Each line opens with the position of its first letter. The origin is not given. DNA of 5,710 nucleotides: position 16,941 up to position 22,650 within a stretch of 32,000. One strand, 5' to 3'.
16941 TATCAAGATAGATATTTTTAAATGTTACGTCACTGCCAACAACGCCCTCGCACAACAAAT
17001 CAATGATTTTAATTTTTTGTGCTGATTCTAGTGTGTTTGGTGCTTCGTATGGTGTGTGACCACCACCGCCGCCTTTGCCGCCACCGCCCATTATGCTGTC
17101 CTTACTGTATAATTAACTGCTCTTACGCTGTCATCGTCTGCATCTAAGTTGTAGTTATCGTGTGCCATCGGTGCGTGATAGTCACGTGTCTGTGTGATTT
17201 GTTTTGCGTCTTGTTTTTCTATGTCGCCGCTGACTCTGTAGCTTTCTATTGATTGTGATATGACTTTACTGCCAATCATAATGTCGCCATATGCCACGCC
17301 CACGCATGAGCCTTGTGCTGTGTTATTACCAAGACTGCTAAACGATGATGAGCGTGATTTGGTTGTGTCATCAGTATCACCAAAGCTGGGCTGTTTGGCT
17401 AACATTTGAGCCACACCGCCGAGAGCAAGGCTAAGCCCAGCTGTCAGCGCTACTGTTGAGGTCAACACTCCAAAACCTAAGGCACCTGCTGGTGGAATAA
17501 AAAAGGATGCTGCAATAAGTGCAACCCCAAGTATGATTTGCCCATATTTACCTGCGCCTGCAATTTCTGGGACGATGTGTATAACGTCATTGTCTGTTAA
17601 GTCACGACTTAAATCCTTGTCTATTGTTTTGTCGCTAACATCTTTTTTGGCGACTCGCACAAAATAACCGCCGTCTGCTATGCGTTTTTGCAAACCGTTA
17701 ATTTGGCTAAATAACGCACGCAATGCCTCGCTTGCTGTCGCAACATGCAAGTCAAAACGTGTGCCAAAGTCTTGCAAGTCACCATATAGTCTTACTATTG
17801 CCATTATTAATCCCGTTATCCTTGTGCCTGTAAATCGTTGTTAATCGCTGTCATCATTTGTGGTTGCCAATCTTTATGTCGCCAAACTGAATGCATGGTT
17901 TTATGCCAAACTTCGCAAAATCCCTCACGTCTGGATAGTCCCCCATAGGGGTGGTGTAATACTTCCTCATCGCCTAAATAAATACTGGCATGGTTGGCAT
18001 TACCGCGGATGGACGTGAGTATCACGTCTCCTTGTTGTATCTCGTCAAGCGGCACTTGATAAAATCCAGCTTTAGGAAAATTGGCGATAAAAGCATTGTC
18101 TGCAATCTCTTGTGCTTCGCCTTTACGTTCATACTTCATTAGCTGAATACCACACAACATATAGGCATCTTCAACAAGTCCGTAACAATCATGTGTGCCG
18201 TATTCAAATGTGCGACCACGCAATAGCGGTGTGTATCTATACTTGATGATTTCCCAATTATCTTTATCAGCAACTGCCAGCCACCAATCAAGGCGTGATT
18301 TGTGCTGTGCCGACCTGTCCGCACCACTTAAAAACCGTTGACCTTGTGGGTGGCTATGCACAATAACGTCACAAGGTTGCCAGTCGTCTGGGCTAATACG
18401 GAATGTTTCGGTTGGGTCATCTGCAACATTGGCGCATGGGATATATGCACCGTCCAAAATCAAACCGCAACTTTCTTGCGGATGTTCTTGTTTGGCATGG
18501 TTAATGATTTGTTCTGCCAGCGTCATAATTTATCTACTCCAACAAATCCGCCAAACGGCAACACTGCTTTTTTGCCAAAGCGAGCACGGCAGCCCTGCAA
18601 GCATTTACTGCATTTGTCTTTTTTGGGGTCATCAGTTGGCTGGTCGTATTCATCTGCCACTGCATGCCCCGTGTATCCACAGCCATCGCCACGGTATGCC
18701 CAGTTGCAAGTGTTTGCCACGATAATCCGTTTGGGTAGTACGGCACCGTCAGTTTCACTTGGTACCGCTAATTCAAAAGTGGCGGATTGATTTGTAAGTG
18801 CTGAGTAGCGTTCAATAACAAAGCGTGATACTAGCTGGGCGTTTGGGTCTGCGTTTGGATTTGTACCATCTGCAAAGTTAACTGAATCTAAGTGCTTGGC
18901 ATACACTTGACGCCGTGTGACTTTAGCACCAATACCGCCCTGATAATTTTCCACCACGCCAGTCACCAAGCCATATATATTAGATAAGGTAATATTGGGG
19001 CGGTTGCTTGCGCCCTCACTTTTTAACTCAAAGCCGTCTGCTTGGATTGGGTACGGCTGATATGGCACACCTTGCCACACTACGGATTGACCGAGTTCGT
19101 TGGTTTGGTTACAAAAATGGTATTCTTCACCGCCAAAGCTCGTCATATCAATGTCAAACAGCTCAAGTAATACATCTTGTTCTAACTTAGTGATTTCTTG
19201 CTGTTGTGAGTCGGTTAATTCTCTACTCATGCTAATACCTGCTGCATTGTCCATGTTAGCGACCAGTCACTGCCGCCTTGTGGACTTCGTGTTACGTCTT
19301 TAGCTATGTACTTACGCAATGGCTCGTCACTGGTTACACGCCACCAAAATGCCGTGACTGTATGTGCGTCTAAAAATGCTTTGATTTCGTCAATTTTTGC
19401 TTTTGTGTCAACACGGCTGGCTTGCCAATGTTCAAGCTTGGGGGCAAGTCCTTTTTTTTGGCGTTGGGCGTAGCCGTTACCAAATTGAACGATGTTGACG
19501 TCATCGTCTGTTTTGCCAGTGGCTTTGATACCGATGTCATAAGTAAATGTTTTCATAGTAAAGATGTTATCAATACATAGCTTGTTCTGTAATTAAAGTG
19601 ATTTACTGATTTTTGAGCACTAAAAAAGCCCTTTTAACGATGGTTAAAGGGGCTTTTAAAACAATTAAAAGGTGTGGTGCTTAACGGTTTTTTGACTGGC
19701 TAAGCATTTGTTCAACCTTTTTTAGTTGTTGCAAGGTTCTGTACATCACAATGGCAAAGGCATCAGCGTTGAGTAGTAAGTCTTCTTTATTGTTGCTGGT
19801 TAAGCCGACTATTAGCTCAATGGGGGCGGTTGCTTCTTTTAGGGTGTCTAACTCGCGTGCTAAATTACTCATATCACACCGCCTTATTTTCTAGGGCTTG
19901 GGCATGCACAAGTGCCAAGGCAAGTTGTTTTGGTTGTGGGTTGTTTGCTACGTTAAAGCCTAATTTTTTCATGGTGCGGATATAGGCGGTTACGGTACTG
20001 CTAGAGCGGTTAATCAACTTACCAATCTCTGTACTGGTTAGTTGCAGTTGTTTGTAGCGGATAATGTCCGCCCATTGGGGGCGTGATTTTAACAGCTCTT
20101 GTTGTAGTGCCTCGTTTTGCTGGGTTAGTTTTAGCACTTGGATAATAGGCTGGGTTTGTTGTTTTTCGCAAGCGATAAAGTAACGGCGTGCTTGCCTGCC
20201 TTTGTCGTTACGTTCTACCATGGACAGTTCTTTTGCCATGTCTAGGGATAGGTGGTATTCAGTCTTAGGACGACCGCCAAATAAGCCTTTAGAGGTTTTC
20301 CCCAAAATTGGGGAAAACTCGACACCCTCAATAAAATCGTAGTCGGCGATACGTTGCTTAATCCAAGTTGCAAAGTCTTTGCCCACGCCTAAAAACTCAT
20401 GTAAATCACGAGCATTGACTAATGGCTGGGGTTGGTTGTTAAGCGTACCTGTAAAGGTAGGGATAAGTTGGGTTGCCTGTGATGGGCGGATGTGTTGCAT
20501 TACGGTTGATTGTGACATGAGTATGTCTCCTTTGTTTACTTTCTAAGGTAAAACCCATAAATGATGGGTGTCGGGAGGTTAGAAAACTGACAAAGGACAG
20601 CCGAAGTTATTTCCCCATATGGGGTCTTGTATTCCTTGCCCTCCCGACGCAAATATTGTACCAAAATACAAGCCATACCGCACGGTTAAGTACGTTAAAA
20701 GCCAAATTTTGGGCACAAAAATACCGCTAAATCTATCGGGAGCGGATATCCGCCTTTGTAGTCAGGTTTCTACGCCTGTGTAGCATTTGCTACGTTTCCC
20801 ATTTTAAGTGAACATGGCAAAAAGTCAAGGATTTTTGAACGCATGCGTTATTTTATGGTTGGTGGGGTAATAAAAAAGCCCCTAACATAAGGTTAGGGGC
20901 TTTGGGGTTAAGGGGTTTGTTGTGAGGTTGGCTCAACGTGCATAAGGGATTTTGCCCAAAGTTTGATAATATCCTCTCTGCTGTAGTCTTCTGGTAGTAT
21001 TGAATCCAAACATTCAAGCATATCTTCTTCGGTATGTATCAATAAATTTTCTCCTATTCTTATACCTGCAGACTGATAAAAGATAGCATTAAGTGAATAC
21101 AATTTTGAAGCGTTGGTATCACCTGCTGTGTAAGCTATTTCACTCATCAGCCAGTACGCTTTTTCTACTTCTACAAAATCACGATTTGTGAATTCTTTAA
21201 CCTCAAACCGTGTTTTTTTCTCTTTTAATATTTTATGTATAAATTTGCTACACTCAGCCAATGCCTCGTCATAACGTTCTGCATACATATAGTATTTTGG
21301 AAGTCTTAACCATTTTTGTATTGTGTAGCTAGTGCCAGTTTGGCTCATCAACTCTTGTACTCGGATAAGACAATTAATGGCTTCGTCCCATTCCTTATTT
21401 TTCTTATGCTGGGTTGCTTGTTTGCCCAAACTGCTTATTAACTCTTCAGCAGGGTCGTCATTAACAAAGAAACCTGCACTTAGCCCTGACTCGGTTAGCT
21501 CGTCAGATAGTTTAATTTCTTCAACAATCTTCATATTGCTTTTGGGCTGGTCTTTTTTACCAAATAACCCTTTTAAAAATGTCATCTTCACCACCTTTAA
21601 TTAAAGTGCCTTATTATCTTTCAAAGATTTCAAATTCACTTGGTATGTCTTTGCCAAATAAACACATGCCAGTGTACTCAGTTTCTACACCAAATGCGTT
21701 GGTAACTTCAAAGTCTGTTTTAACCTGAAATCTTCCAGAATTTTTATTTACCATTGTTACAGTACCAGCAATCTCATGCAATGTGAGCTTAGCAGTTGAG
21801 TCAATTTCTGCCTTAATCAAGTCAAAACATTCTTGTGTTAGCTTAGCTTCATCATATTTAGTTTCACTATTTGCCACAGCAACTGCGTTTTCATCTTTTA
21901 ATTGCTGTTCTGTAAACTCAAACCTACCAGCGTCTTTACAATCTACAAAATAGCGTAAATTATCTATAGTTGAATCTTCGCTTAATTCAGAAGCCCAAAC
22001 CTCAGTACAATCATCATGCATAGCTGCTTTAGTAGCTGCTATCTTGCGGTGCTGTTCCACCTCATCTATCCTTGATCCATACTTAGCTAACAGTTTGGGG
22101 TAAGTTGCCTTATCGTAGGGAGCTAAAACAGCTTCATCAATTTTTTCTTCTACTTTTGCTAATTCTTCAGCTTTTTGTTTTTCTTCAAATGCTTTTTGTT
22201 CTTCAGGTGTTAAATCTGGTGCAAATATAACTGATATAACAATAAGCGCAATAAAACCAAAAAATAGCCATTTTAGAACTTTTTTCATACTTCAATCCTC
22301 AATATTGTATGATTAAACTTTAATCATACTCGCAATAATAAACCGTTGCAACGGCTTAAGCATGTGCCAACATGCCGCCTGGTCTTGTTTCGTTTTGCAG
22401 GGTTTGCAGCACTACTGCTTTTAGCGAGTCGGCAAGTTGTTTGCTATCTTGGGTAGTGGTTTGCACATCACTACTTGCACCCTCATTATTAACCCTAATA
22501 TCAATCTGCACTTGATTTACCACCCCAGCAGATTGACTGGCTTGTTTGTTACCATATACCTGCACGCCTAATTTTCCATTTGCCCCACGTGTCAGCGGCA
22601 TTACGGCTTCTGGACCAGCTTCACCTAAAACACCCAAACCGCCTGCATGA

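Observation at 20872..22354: Self-contained two-gene moron of unknown function between the tape measure and tail-tip genes (best candidate for an undescribed system)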

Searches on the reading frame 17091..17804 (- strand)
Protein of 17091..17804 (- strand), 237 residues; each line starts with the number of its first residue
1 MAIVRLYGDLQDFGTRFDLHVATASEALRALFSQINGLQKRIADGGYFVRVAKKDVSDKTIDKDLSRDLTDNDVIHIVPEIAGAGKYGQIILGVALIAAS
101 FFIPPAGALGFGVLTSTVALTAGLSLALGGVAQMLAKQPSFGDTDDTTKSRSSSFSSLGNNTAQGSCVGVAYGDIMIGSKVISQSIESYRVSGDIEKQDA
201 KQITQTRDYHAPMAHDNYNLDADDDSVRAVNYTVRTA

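Call 82: search_protein_families(library=pfam, proteins=[window:17091-17804:-], max_evalue=0.001)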
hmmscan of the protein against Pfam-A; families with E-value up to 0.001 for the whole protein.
window:17091-17804:- (237 aa): 1 family
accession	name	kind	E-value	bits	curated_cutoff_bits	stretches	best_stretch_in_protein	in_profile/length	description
PF06805.18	Lambda_tail_I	-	5.2e-09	36.8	23.8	1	1-84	2-83/83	Bacteriophage lambda tail assembly protein I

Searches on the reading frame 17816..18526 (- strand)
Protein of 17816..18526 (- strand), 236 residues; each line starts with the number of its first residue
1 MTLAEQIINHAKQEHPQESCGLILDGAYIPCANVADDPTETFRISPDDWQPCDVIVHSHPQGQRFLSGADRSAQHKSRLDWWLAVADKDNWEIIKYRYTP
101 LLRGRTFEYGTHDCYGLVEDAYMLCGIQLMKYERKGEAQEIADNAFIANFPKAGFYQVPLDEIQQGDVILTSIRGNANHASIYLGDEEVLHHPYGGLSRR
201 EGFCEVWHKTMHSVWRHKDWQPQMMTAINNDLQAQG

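Call 82: search_protein_families(library=pfam, proteins=[window:17816-18526:-], max_evalue=0.001)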
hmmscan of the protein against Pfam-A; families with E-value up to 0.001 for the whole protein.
window:17816-18526:- (236 aa): 3 families
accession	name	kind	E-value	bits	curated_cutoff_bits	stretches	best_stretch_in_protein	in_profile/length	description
PF00877.26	NLPC_P60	-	1.1e-15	58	23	1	104-216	1-105/105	NlpC/P60 family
PF14464.11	Prok-JAB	-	3.6e-09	36.9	25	1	3-79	4-96/114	Prokaryotic homologs of the JAB domain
PF22262.2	DUF6950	-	1.7e-05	25.4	27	1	90-199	5-122/134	Domain of unknown function (DUF6950)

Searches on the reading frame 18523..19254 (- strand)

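Call 82: search_protein_families(library=pfam, proteins=[window:18523-19254:-], max_evalue=0.001)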
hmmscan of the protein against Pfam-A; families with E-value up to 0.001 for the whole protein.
window:18523-19254:- (243 aa): 1 family
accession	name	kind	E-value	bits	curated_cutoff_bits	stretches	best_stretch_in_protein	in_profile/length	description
PF05100.17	Phage_tail_L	-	6.3e-82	274.3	25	1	38-243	1-206/206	Phage minor tail protein L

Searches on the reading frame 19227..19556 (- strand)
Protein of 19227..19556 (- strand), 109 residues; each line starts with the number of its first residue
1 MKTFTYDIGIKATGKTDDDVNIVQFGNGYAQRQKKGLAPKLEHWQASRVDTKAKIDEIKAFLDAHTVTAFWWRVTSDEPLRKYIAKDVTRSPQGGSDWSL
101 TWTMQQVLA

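Call 6: search_protein_families(library=pfam, proteins=[window:19227-19556:-], max_evalue=1)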
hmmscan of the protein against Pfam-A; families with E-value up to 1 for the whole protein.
window:19227-19556:- (109 aa): 1 family
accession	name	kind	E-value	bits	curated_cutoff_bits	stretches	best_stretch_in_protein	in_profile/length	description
PF05939.18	Phage_min_tail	-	1e-23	84.2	39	1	2-107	1-107/108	Phage minor tail protein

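Call 7: search_protein_families(library=phrogs, proteins=[window:19227-19556:-], max_evalue=1)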
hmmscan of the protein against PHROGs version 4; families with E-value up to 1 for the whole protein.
window:19227-19556:- (109 aa): 3 families
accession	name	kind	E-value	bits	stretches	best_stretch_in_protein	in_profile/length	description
phrog_14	-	tail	4.9e-23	82.9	1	1-108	6-114/366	minor tail protein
phrog_9574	-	tail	3.2e-07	30.1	1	18-106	9-98/773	tail protein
phrog_15552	-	unknown function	0.00036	21.4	1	1-46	1-46/57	-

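Call 64: find_related_loci(query=A6, collection=genome_contigs, flank=10000)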
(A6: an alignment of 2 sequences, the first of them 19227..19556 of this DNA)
Query A6 (109 aa) in genome_contigs; peptide patterns used: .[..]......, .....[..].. (x = any residue, [..] = any of these).
31 stretches matched a pattern; 2 encode a relative of the query (tblastn E <= 1e-3); 2 distinct loci.
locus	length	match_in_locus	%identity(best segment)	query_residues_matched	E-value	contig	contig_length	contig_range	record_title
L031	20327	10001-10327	72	1-109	3e-54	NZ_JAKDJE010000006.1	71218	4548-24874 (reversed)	MAG: Psychrobacter sp. isolate 27_S41 27_S41_NODE_20_length_71218_cov_67.786026, whole genome shotgun sequence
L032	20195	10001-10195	35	1-65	5e-8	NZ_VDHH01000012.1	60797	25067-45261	Testudinibacter sp. TR-2022 strain BK121 BK121_S17_L001_R1_001_trimmed_contig_12, whole genome shotgun sequence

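Call 82: search_protein_families(library=pfam, proteins=[L031:9393-9878:+], max_evalue=0.001)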
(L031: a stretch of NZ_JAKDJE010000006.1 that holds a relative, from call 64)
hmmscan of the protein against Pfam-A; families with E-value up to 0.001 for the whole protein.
L031:9393-9878:+ (161 aa): 0 families

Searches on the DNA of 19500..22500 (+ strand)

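Call 10: search_dna_similar(query=window:19500-22500:+, collection=phages, mode=near, max_rows=30)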
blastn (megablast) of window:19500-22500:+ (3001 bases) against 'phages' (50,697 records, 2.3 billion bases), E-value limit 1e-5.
No match.

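Call 105: search_rna_families(sources=[L004, L035, L031, L001, L013], threshold=gathering, show_alignments=1)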
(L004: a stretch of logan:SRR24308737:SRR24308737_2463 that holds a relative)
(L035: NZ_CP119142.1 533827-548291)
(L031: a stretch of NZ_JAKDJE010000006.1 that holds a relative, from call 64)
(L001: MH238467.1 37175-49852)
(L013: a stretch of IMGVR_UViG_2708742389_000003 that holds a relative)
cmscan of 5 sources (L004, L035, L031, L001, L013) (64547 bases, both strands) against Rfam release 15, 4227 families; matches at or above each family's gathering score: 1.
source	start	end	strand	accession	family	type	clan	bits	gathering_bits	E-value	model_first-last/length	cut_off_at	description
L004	6859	6943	+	RF02221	sRNA-Xcc1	Gene; sRNA;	-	75.5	53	5.7e-12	1-87/87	no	sRNA-Xcc1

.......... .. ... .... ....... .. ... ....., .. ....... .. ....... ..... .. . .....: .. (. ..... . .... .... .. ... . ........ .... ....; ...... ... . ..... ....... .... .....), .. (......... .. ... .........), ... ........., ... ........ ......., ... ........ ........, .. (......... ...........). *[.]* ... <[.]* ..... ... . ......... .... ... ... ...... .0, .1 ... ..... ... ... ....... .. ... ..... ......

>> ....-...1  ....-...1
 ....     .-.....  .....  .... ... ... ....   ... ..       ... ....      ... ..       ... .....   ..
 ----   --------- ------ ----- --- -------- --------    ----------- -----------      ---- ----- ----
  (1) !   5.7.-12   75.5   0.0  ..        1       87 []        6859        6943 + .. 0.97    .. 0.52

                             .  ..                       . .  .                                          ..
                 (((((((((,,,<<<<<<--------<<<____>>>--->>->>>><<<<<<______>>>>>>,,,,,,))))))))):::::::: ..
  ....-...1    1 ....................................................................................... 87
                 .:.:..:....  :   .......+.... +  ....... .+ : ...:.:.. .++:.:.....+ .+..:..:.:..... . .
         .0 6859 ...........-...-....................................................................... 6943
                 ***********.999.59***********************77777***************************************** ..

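Call 112: search_rna_families(source=window, start=20480, end=22420, threshold=evalue, max_evalue=1)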
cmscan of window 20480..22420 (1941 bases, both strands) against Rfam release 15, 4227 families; matches with E-value up to 1: 4.
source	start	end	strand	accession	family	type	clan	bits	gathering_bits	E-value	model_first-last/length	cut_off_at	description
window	20562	20648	-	RF02221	sRNA-Xcc1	Gene; sRNA;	-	65.8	53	3.4e-11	1-87/87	no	sRNA-Xcc1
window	20862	20936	-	RF02362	Yfr10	Gene; sRNA;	-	24.6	43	0.8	1-78/78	no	Cyanobacterial functional RNA 10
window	20717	20796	-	RF01394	isrK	Gene; sRNA;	-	20.3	50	0.13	1-77/77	no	isrK Hfq binding RNA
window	20852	20902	+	RF02236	asX2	Gene; sRNA;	-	19.1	70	0.99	1-87/87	no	Xanthomonas sRNA asX2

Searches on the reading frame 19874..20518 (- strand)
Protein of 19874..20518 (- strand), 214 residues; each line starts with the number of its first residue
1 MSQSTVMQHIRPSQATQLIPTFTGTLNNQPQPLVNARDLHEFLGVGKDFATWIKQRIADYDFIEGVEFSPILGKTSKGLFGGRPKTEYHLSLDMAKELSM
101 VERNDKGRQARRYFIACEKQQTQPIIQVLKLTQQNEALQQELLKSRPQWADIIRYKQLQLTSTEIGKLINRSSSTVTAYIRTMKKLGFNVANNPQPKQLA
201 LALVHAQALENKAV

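Call 6: search_protein_families(library=pfam, proteins=[window:19874-20518:-], max_evalue=1)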
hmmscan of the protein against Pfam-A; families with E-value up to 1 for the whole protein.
window:19874-20518:- (214 aa): 5 families
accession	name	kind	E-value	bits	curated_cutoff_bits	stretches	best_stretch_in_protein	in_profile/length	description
PF08346.17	AntA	-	1.5e-26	93.2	27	1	34-104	1-68/68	AntA/AntB antirepressor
PF13412.12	HTH_24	-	0.0019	18.2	21.9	1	160-188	18-46/48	Winged helix-turn-helix DNA-binding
PF08279.18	HTH_11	-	0.0024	18.1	25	1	159-190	15-46/55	HTH domain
PF01047.28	MarR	-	0.019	15.3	24.6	1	158-188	16-46/59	MarR family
PF05718.17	Pox_int_trans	-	0.12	11.5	22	1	101-185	50-131/382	Poxvirus intermediate transcription factor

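Call 7: search_protein_families(library=phrogs, proteins=[window:19874-20518:-], max_evalue=1)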
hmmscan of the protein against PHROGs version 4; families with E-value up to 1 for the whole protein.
window:19874-20518:- (214 aa): 13 families
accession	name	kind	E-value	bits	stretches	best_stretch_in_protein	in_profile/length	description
phrog_5817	-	transcription regulation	5.9e-50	171.2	1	15-166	8-157/210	anti-repressor Ant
phrog_377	-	transcription regulation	9.5e-41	141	1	16-139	3-127/213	anti-repressor Ant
phrog_6904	-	unknown function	9.8e-29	100.5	1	16-102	3-90/95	-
phrog_14211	-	transcription regulation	1e-27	98.2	2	76-133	86-143/234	anti-repressor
phrog_63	-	transcription regulation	1.3e-27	98.2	1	4-140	99-236/431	anti-repressor Ant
phrog_373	-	transcription regulation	2.4e-21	77.5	1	26-143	92-211/373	anti-repressor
phrog_31873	-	unknown function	0.00021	22.3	1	33-68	25-60/65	-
phrog_20487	-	unknown function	0.023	15.1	1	153-189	14-50/194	-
phrog_3301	-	other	0.028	15.3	1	132-210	9-88/169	pyrophosphatase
phrog_3855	-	DNA, RNA and nucleotide metabolism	0.045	15.2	1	138-188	60-108/115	HTH DNA binding protein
phrog_4936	-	transcription regulation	0.089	13.7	0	157-185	12-40/257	transcriptional regulator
phrog_66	-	integration and excision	0.099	13.3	1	83-121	211-248/412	excisionase and transcriptional regulator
phrog_5301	-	transcription regulation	0.29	12.3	1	148-182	9-43/132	transcriptional repressor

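Call 8: search_protein_families(library=padloc, proteins=[window:19874-20518:-], max_evalue=1)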
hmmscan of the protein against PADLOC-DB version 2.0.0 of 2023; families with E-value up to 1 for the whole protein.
window:19874-20518:- (214 aa): 0 families

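Call 9: search_protein_families(library=ncbifam, proteins=[window:19874-20518:-], max_evalue=1)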
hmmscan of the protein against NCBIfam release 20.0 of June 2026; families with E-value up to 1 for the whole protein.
window:19874-20518:- (214 aa): 3 families
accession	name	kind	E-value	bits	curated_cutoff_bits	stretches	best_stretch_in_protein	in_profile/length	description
NF009446.0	PRK12804.1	subfamily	0.039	13.4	352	1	92-130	263-301/301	flagellin Hag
NF011671.1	PRK15090.1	equivalog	0.046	12.9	275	1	159-209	28-81/256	DNA-binding transcriptional regulator KdgR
TIGR02937.1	sigma70-ECF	superfamily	0.082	12.5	42.9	1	114-182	87-156/165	sigma-70 family RNA polymerase sigma factor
